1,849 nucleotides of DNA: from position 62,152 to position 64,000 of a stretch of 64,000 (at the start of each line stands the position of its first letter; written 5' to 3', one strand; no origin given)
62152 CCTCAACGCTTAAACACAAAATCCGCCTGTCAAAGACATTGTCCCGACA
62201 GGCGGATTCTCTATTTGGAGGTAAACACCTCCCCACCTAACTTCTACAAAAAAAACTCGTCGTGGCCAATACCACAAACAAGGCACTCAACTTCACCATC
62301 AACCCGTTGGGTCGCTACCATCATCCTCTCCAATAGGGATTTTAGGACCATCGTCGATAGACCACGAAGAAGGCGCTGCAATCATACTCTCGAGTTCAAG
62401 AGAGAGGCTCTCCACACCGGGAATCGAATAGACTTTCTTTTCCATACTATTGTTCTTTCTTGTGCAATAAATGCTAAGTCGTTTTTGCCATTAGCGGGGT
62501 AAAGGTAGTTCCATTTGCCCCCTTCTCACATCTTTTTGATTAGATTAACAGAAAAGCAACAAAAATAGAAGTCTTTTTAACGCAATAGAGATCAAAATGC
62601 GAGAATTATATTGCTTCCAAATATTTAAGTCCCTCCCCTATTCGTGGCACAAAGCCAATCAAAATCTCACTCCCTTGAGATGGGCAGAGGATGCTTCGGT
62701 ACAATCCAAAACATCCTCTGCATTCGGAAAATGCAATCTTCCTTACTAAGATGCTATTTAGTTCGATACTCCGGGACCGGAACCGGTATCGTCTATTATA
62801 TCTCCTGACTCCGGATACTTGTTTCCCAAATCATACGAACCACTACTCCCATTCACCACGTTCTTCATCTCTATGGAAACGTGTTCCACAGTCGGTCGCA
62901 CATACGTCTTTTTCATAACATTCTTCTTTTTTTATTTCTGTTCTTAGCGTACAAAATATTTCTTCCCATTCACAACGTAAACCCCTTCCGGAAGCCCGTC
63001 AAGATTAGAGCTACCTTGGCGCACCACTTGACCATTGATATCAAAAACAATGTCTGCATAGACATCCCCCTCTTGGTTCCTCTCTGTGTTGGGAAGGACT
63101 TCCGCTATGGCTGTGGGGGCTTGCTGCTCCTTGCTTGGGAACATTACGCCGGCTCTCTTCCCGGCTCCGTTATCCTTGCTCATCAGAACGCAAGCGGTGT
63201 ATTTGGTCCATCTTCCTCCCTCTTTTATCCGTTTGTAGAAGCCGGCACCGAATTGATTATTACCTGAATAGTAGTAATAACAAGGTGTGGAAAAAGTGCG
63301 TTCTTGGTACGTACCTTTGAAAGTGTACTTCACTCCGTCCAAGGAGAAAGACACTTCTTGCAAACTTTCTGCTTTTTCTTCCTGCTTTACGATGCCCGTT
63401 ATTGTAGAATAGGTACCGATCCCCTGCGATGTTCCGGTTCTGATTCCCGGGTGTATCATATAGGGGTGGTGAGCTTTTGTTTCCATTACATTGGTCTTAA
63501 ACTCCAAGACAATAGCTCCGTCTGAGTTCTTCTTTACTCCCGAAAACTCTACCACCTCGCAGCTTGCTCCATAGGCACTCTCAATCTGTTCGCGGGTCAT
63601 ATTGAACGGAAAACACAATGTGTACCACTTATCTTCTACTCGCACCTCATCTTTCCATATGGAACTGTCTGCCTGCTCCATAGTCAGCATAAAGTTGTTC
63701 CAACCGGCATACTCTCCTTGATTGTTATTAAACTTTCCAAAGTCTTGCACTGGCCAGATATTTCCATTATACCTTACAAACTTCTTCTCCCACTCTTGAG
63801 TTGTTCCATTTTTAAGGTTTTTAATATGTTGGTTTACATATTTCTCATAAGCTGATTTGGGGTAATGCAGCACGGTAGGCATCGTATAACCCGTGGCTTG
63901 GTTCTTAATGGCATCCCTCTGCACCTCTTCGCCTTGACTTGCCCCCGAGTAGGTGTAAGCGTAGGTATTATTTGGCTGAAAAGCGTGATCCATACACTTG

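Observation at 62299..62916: Unannotated small-ORF family (B and C) downstream of a T9SS cargo gene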

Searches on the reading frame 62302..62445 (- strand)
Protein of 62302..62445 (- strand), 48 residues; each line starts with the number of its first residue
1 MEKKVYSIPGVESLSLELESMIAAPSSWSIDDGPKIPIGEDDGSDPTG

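Call 5: search_protein_families(library=ncbifam, proteins=[window:62302-62445:-], max_evalue=10)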
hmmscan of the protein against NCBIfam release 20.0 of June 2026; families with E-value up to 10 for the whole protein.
seq(48 aa): 0 families

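Call 6: search_protein_families(library=pfam, proteins=[window:62302-62445:-], max_evalue=10)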
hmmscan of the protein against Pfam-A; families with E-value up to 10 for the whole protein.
seq(48 aa): 0 families

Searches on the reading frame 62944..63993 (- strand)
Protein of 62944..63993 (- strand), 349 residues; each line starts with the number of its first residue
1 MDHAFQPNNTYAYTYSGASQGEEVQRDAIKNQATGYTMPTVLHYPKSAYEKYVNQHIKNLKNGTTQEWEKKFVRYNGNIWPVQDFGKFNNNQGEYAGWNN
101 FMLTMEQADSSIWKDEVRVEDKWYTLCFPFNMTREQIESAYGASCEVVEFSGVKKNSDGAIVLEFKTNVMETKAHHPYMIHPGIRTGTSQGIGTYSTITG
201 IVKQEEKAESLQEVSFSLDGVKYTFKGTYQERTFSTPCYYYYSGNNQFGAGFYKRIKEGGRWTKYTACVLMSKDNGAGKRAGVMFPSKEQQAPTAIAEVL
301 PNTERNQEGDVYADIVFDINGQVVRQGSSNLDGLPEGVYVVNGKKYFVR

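Call 5: search_protein_families(library=ncbifam, proteins=[window:62944-63993:-], max_evalue=10)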
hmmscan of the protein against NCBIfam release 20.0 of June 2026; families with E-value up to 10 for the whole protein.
window:62944-63993:- (349 aa): 4 families
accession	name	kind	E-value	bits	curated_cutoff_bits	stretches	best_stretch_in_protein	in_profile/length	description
TIGR04183.1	Por_Secre_tail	domain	0.089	12.8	23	1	316-342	25-57/72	T9SS type A sorting domain-containing protein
NF058548.1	BT_4411_fam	equivalog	0.12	11.9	220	1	235-272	133-170/223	BT4411 family hyaluronic acid-binding protein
NF045475.1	Opp3C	equivalog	0.26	10.4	450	1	206-271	74-138/328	oligopeptide ABC transporter permease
NF053747.1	NdoAlphArabAbnA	equivalog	1.3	8.3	480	1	15-117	43-134/310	arabinan endo-1,5-alpha-L-arabinosidase AbnA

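Call 6: search_protein_families(library=pfam, proteins=[window:62944-63993:-], max_evalue=10)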
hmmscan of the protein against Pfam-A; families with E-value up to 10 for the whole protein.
window:62944-63993:- (349 aa): 0 families

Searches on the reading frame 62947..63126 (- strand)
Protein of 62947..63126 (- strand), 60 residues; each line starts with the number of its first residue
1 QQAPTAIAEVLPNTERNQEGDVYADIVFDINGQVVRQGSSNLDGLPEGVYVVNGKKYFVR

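Call 92: search_solved_structures(query=A10, max_evalue=1, show_alignments=5)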
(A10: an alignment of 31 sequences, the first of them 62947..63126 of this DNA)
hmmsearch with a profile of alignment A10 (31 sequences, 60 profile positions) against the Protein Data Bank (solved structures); distinct sequences matched with E-value up to 1: 8.
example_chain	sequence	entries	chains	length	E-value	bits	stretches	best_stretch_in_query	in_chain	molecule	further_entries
4kca_A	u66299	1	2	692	3.2e-09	39.6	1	16-58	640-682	Endo-1,5-alpha-L-arabinanase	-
8bbl_A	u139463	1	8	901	6.3e-06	29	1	6-60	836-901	Beta-N-acetylhexosaminidase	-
7jvi_A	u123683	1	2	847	7.3e-06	28.8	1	29-57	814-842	Beta-helix domain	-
7pq4_A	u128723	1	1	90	0.00084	22.2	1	32-60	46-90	Arginine-specific cysteine proteinase (Arg-gingipain)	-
5hfs_A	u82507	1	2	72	0.0013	21.6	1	33-60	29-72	Gingipain R2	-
5ag9_A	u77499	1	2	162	0.019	17.8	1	33-60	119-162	Gingipain R2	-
5ag8_A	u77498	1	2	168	0.02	17.8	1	33-60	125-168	GINGIPAIN R2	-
1y6z_A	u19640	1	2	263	0.75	12.7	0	6-41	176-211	heat shock protein, putative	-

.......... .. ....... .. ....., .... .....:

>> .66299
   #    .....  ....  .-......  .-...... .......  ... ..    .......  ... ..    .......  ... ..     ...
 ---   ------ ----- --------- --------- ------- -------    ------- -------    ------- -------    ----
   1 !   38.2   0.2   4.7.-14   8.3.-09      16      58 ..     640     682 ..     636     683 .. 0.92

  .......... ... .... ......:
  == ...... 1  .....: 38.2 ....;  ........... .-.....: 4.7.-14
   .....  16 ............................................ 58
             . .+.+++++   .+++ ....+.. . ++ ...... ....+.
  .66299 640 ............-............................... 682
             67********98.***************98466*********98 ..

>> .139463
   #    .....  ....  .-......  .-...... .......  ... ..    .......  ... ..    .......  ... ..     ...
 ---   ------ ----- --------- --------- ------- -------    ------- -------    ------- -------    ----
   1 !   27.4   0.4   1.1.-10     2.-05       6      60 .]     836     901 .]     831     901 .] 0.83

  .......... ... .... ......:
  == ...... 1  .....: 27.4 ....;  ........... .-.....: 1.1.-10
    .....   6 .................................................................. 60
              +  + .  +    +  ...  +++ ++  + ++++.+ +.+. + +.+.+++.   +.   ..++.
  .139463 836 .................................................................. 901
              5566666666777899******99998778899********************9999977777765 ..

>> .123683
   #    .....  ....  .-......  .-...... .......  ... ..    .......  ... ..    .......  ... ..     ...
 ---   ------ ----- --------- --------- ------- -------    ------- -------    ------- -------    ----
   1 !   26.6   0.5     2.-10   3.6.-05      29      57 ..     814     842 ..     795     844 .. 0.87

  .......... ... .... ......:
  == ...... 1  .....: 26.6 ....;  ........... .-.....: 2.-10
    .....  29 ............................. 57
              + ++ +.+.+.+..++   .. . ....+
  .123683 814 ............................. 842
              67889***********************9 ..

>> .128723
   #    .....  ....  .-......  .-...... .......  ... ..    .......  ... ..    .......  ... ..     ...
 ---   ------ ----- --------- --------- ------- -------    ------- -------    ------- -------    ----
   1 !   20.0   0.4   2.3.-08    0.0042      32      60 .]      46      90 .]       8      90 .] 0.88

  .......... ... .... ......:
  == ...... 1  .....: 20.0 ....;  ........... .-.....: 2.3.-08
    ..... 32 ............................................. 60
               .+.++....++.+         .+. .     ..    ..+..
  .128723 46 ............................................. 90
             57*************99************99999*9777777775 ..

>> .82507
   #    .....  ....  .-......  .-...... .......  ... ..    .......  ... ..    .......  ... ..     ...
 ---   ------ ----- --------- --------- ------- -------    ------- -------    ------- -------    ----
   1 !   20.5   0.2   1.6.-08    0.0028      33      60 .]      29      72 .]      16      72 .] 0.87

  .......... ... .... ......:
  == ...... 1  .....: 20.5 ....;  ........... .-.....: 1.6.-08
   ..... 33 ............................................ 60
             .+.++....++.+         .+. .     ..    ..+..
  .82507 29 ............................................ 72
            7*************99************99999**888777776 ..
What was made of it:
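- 62944..64000 (-): 3' part of the upstream cargo gene (649-aa BspA-type LRR_5 protein in relatives). Its last ~60 residues (62947-63126) are the compact T9SS-type C-terminal domain ending ................. The tail profile matches gingipain CTDs 7pq4 (E 8e-4) and 5hfs (E 1.3e-3) (call 92).
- On T9SS type-A CTD cargo (upstream genes): The alignment runs to the last residue and has three deletions (call 92).
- Closest known: T9SS type-A C-terminal domain. Different: Over that stretch the tails are about 16 residues shorter than the RgpB CTD, with three deletions in the alignment (call 92).
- Checked: A dedicated tail profile does link it to gingipain CTDs (call 92).
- The tail profile hits Arg-gingipain/RgpB CTDs end-to-end (E 8e-4 and 1.3e-3) and three other C-terminal domains in the PDB (call 92).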

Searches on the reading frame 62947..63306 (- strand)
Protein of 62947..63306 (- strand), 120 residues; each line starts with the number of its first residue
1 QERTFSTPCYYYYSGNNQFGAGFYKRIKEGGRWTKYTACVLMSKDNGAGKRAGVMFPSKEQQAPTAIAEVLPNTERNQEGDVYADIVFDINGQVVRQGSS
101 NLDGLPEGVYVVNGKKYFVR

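Call 46: search_protein_families(library=ncbifam, alignment_id=A6, max_evalue=0.01)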
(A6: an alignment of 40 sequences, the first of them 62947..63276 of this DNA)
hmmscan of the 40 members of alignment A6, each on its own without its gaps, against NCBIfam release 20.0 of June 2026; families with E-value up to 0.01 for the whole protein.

A. member 1, window:62947-63276:- (110 aa): 0 families

B. families by the number of members that match (of 40 scanned): 2 families
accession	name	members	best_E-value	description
TIGR04183.1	Por_Secre_tail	3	0.00088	T9SS type A sorting domain-containing protein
NF000066.1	rifampin_ARR_Sa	1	0.0021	NAD(+)--rifampin ADP-ribosyltransferase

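Call 47: search_protein_families(library=pfam, alignment_id=A6, max_evalue=1)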
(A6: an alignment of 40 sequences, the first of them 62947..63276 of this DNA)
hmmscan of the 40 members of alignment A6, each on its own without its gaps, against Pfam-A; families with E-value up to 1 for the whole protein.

A. member 1, window:62947-63276:- (110 aa): 2 families
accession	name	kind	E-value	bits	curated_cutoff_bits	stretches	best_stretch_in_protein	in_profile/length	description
PF05196.18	PTN_MK_N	-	0.11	13.1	20.4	1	24-44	17-37/57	PTN/MK heparin-binding protein family, N-terminal domain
PF18962.6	Por_Secre_tail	-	0.13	13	27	1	74-103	24-61/75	Secretion system C-terminal sorting domain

B. families by the number of members that match (of 40 scanned): 8 families
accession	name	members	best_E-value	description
PF13860.13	FlgD_ig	1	0.004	FlgD Ig-like domain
PF04659.18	Arch_fla_DE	1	0.04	Archaeal flagella protein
PF11536.14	DUF3226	1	0.046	Protein of unknown function (DUF3226)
PF08477.19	Roc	1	0.051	Ras of Complex, Roc, domain of DAPkinase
PF05196.18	PTN_MK_N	1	0.11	PTN/MK heparin-binding protein family, N-terminal domain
PF18962.6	Por_Secre_tail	1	0.13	Secretion system C-terminal sorting domain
PF16139.11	DUF4847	1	0.14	Domain of unknown function (DUF4847)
PF17037.10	CBP_BcsO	1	0.25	Cellulose biosynthesis protein BcsO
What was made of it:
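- On T9SS type-A CTD cargo (upstream genes): PF18962 hits 1 of 40 at E 0.13 (call 47).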

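Call 49: search_solved_structures(query=A6, max_evalue=1, show_alignments=2)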
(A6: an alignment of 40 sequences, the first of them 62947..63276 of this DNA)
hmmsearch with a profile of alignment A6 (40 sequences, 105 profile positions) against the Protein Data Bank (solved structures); distinct sequences matched with E-value up to 1: 7.
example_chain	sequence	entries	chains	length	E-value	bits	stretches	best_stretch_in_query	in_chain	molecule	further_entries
4kca_A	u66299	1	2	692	1.3e-07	35.2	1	24-104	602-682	Endo-1,5-alpha-L-arabinanase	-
7jvi_A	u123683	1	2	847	0.00042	24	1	74-103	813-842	Beta-helix domain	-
8bbl_A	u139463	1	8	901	0.016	18.9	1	43-100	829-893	Beta-N-acetylhexosaminidase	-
5hfs_A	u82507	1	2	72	0.11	16.2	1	78-102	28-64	Gingipain R2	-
5ag8_A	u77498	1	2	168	0.11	16.2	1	78-102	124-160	GINGIPAIN R2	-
5ag9_A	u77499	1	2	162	0.14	15.9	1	78-102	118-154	Gingipain R2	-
7pq4_A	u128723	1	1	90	0.16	15.7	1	78-102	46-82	Arginine-specific cysteine proteinase (Arg-gingipain)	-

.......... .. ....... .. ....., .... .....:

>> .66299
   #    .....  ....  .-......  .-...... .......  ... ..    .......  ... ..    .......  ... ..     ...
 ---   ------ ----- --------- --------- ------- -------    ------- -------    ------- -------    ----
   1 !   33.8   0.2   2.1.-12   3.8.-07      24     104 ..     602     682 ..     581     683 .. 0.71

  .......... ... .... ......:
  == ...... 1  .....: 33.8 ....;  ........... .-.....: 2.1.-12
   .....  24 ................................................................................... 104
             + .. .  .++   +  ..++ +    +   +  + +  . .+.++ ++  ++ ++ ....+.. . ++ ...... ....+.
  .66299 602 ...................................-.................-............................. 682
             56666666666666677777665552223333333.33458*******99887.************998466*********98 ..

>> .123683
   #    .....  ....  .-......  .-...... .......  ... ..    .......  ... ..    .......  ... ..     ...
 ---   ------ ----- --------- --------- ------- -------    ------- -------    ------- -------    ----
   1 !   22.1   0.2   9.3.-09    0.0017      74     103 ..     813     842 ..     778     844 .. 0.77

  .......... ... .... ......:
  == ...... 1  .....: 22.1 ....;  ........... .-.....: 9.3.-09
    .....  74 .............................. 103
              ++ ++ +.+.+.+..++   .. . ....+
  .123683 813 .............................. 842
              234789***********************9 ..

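Call 77: find_homologous_proteins(query=window:62947-63306:-, max_evalue=0.001)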
Query window:62947-63306:- (120 aa): 1 proteins with E <= 0.001 among 3 candidates.
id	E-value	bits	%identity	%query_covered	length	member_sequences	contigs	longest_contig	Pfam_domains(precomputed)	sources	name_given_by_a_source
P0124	3.8e-14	71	45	73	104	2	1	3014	-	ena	-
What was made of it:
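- Tried and rejected: The homologue search with the window's tail returned one protein (call 77).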

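Call 79: search_protein_families(library=ncbifam, alignment_id=A6, max_evalue=1)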
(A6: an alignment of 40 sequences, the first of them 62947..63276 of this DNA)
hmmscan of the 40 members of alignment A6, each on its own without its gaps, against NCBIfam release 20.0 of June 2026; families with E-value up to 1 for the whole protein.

A. member 1, window:62947-63276:- (110 aa): 2 families
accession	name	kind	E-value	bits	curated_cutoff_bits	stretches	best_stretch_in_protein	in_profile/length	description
TIGR04183.1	Por_Secre_tail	domain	0.023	14.7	23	1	77-103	25-57/72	T9SS type A sorting domain-containing protein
NF058548.1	BT_4411_fam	equivalog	0.062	12.8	220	1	6-34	143-171/223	BT4411 family hyaluronic acid-binding protein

B. families by the number of members that match (of 40 scanned): 10 families
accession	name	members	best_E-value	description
TIGR04183.1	Por_Secre_tail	9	0.00088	T9SS type A sorting domain-containing protein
NF000066.1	rifampin_ARR_Sa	1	0.0021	NAD(+)--rifampin ADP-ribosyltransferase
NF006949.0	PRK09431.1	1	0.022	asparagine synthase B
NF052644.1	T9SS_DNase_Rie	1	0.025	T9SS-dependent surface endonuclease, AS87_RS02955 family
NF058548.1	BT_4411_fam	1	0.062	BT4411 family hyaluronic acid-binding protein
NF040744.1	ornith_Or-4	1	0.068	GlmL-related ornithine degradation protein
NF000991.0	PRK00103.2-5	1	0.074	23S rRNA (pseudouridine(1915)-N(3))-methyltransferase RlmH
NF011081.0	PRK14508.1-4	1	0.093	4-alpha-glucanotransferase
NF045738.1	MPN121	1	0.17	MPN121 family protein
NF008551.0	PRK11478.1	1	0.21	VOC family protein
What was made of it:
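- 62944..64000 (-): TIGR04183 E 0.023, below the curated cut-off (call 79).
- On T9SS type-A CTD cargo (upstream genes): TIGR04183 hits 3 of 40 tails at E<0.01 and 9 of 40 at E<1, all below the 23-bit cut-off (calls 46, 79).
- TIGR04183 is the only family hit recurrently (9 of 40 tails, all sub-threshold; call 79).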

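Call 90: predict_structure(alignment_id=A8)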
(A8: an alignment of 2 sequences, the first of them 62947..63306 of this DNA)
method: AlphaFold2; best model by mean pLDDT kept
length: 120 residues; sequences in the alignment: 2
mean_pLDDT: 43.9   pTM: 0.38
mean pLDDT of the five models: 43.9, 43.6, 39.1, 39.1, 33.6
residues with pLDDT >= 90: 0; 70-90: 7; 50-70: 26; < 50: 87
segments of 3 or more residues with pLDDT < 50: 1-85
pLDDT, mean of each block of 10 residues (from residue 1): 36 36 42 40 36 35 34 36 49 57 70 57
secondary structure, 60 per line:
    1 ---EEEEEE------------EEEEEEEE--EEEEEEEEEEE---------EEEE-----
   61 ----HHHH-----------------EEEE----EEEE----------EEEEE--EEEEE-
elements in order: E4-9 E22-29 E32-42 E52-55 H65-68 E86-89 E94-97 E108-112 E115-119
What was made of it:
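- Tried and rejected: The cargo-tail model had pLDDT 44, so it was not used for fold search (call 90).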
